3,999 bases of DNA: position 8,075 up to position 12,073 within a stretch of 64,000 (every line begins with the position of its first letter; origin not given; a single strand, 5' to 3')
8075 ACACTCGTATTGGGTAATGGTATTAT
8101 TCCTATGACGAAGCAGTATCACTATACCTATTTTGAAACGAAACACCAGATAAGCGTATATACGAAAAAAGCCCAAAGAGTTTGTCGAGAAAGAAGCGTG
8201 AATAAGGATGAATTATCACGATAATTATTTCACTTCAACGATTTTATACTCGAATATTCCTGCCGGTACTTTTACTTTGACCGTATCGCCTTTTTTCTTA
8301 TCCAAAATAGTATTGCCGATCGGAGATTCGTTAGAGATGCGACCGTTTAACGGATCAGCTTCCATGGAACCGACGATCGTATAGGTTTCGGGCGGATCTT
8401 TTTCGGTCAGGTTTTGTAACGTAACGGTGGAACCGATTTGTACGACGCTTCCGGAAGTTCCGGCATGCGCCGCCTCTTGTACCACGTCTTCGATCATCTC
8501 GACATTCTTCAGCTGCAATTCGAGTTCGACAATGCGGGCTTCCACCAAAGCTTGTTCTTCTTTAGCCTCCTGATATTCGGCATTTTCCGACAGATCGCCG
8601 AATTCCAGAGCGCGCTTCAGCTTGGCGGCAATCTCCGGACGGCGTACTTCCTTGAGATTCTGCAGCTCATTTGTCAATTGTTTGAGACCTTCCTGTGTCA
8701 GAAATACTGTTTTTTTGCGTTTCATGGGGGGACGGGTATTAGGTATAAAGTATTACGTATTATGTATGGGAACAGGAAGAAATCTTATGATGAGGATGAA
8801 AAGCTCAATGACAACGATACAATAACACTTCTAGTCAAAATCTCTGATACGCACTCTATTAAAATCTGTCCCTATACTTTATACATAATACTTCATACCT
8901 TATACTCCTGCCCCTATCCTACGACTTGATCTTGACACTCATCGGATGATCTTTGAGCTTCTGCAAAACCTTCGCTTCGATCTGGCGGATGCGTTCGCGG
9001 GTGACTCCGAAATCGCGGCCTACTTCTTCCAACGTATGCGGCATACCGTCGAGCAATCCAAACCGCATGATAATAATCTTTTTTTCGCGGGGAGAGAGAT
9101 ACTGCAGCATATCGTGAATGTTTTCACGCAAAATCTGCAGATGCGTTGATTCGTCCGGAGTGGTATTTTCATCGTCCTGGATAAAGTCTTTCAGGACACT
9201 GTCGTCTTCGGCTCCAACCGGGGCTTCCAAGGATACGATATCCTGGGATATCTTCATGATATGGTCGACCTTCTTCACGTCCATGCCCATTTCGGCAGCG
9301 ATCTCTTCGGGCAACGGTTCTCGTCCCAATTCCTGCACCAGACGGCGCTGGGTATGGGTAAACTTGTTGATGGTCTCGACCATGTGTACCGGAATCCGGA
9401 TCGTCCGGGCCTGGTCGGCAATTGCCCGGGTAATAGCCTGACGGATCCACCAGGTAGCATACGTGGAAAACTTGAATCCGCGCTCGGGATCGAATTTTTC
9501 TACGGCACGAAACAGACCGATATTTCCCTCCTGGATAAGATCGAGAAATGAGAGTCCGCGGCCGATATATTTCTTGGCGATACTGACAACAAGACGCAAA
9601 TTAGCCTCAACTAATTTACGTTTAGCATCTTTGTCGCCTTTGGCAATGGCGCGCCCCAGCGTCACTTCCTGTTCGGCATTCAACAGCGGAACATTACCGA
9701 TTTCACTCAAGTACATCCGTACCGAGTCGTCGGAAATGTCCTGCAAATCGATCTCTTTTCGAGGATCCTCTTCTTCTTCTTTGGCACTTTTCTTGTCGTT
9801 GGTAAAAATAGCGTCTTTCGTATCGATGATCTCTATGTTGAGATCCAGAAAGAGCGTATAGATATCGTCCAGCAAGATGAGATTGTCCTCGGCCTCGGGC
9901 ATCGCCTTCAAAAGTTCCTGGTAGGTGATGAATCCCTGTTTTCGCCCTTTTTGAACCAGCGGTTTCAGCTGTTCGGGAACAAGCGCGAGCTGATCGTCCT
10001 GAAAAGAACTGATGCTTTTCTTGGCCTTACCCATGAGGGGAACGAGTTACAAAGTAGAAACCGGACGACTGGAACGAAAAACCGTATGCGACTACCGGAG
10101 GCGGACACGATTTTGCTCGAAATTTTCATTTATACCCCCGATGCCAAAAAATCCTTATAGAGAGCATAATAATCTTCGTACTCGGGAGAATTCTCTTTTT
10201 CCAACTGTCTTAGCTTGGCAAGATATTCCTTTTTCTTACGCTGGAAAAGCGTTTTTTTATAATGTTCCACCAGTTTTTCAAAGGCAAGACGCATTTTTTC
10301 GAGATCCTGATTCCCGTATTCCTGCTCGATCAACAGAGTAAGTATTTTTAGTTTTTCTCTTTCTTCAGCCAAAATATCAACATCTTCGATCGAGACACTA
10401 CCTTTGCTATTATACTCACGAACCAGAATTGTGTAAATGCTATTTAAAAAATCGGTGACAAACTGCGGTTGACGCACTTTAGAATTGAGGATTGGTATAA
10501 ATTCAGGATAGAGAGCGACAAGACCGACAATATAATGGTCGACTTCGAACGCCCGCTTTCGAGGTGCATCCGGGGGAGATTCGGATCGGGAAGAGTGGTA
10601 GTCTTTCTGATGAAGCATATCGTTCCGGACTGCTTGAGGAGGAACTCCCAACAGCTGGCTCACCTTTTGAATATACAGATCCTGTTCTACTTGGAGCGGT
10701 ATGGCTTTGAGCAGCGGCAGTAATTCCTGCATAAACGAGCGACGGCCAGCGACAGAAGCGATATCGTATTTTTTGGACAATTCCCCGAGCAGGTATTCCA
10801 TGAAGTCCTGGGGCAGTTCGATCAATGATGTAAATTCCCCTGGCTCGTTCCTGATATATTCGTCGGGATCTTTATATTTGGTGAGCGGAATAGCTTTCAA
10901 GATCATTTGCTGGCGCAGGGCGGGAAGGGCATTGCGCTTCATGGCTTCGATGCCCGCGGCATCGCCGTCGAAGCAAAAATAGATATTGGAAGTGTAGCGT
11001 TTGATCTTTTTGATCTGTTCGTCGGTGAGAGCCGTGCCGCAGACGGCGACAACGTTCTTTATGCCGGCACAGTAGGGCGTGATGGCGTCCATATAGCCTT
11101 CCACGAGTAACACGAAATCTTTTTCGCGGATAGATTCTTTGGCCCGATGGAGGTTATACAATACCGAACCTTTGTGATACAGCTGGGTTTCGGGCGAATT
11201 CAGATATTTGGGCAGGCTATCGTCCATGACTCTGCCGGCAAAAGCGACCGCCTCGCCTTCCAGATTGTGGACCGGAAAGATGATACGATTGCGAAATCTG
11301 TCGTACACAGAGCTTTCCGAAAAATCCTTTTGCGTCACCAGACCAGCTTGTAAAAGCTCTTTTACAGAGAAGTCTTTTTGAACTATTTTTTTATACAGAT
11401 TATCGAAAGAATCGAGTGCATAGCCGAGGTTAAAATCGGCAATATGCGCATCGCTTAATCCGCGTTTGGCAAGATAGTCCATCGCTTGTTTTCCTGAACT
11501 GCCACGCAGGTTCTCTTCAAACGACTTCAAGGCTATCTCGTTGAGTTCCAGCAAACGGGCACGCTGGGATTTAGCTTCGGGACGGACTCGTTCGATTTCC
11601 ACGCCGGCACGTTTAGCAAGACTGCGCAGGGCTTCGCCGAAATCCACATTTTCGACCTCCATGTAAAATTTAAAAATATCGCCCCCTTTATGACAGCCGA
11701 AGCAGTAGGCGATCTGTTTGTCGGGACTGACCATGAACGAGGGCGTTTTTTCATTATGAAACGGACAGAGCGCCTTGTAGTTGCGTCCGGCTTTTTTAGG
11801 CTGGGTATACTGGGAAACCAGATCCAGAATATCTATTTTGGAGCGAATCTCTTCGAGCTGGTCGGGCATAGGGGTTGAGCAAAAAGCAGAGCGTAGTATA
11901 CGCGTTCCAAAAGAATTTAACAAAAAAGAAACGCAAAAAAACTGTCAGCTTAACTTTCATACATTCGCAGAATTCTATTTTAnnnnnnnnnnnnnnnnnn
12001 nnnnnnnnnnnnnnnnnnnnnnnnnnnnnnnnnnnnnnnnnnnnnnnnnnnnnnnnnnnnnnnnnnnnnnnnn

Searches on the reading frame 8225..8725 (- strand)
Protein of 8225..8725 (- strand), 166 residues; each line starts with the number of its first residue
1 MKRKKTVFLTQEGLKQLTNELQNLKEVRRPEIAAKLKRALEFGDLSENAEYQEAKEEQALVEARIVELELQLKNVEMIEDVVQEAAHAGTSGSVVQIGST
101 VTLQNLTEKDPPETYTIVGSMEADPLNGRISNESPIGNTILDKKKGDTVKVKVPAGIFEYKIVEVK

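Call 22: search_protein_families(library=pfam, proteins=[window:8225-8725:-], max_evalue=0.01)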
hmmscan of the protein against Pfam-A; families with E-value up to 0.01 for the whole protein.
window:8225-8725:- (166 aa): 2 families
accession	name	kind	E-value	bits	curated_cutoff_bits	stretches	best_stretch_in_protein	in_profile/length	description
PF03449.20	GreA_GreB_N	-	7.9e-27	93.7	24.5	1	8-76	2-70/71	Transcription elongation factor, N-terminal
PF01272.25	GreA_GreB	-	3.8e-25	88.1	26.9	1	93-166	4-76/77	Transcription elongation factor, GreA/GreB, C-term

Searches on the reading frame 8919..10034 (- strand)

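Call 22: search_protein_families(library=pfam, proteins=[window:8919-10034:-], max_evalue=0.01)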
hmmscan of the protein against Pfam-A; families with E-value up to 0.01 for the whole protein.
window:8919-10034:- (371 aa): 6 families
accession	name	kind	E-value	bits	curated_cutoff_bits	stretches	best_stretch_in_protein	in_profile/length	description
PF04542.20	Sigma70_r2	-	6.2e-26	90.4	24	1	141-211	1-71/71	Sigma-70 region 2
PF04539.22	Sigma70_r3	-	6.3e-25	87.5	25.3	1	220-296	1-77/78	Sigma-70 region 3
PF04545.22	Sigma70_r4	-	8.8e-17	60.8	24.1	1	310-361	2-49/50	Sigma-70, region 4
PF00140.25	Sigma70_r1_2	-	1e-14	54.6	22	1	103-135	1-33/34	Sigma-70 factor, region 1.2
PF03979.19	Sigma70_r1_1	-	1e-12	48.2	22.5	1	21-90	5-77/81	Sigma-70 factor, region 1.1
PF08281.18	Sigma70_r4_2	-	9.2e-05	22.5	25.7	0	304-325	2-23/54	Sigma-70, region 4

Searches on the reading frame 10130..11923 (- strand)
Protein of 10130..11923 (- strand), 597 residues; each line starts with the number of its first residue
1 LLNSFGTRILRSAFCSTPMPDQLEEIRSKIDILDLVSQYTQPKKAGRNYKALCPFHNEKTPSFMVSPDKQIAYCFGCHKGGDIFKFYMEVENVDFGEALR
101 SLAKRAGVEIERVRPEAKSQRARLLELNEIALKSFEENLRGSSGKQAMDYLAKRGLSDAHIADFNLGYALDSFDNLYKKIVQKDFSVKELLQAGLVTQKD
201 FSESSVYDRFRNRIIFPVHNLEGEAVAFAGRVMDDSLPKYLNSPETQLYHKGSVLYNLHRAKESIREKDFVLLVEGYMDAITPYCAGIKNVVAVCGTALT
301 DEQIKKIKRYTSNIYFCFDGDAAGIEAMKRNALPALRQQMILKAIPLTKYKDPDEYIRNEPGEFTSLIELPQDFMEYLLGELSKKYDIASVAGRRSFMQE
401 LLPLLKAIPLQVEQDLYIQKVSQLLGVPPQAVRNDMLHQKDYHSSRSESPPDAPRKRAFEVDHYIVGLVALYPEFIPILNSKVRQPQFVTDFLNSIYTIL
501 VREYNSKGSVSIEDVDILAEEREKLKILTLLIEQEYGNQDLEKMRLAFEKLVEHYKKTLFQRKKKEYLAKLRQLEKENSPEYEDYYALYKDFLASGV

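Call 9: search_protein_families(library=pfam, proteins=[window:10130-11923:-], max_evalue=0.001)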
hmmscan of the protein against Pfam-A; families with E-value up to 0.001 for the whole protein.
window:10130-11923:- (597 aa): 7 families
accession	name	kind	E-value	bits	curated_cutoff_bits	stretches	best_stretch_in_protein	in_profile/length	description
PF08275.17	DNAG_N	-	4.2e-40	137.2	26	1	135-262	2-128/128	DNA primase catalytic core, N-terminal domain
PF01807.25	Zn_ribbon_DnaG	-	6.3e-35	119.3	24.9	1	21-112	4-95/98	CHC2 zinc finger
PF13155.12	Toprim_2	-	2.7e-20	73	22.1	1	273-357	2-88/88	Toprim-like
PF13662.12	Toprim_4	-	1.9e-15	57.3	25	1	271-332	3-71/85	Toprim domain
PF10410.14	DnaB_bind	-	2.3e-13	50.6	20.6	1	375-430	1-56/56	DnaB-helicase binding domain of primase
PF01751.28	Toprim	-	1.2e-10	41.8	23.1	1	271-330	2-75/96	Toprim domain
PF13362.12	Toprim_3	-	0.00081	20.2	27.2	0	272-359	3-91/95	Toprim domain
